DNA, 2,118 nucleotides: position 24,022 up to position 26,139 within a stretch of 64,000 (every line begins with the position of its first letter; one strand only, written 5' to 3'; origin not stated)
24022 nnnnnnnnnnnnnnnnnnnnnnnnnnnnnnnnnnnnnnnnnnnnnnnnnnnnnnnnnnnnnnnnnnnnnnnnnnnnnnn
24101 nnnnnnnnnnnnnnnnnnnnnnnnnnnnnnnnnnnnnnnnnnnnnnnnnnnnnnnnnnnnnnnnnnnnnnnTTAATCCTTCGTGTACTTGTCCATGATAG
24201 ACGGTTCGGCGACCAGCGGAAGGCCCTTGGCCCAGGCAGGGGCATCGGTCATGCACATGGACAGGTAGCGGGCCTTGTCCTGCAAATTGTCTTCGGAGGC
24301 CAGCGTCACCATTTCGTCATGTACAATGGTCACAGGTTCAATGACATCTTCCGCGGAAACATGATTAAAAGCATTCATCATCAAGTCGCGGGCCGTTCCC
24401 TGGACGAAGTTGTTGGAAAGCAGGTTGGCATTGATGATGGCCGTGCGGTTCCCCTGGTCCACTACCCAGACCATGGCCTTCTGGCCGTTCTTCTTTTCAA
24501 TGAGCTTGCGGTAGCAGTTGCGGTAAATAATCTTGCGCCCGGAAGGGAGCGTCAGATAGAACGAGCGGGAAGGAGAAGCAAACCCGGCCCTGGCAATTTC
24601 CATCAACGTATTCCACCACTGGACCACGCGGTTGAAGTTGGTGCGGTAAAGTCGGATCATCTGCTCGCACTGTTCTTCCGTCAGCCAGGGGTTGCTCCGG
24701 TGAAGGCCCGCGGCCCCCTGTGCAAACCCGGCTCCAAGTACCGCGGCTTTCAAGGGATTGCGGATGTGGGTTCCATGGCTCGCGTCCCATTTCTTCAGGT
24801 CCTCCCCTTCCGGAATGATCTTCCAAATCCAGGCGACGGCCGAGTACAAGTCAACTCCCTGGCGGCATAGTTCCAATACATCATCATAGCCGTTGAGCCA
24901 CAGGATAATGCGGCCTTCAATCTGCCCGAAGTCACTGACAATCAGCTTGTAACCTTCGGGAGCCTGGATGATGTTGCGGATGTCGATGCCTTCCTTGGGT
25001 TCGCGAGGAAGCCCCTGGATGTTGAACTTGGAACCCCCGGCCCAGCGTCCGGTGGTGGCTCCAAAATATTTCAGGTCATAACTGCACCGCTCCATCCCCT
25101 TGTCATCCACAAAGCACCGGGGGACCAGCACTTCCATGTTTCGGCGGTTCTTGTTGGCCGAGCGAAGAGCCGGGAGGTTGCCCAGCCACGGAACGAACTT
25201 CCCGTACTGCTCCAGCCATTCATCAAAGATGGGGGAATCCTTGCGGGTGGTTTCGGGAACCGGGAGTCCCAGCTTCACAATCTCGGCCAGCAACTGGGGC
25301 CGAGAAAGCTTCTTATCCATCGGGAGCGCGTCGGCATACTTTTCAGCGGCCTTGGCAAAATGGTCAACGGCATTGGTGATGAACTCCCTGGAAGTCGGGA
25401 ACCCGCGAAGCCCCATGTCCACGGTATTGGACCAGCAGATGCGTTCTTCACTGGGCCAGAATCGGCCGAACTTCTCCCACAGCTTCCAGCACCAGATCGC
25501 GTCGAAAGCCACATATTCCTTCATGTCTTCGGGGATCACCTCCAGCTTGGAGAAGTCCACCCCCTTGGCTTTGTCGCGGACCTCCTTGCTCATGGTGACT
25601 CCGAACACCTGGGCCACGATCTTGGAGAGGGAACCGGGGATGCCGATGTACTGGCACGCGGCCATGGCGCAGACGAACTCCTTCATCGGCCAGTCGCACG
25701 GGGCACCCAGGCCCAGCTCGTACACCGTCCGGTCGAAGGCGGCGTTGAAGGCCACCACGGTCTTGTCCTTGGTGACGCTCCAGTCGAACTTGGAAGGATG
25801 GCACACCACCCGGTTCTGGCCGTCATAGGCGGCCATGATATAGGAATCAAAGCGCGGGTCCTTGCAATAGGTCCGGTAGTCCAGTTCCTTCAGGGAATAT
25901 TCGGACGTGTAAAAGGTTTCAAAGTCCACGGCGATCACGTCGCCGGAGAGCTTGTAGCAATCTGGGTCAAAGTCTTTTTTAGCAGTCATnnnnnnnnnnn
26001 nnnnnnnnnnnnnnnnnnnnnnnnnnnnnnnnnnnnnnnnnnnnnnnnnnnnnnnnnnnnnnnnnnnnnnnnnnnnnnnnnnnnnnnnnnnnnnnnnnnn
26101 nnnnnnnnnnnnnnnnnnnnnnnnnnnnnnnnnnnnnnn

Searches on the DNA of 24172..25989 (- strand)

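Call 35: search_rna_families(sources=[L012, L014], threshold=evalue, max_evalue=1, show_alignments=3)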
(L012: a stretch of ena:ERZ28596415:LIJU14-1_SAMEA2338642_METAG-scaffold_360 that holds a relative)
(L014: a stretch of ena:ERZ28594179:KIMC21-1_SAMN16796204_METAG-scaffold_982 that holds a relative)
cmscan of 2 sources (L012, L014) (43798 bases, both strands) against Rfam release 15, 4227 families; matches with E-value up to 1: 0.
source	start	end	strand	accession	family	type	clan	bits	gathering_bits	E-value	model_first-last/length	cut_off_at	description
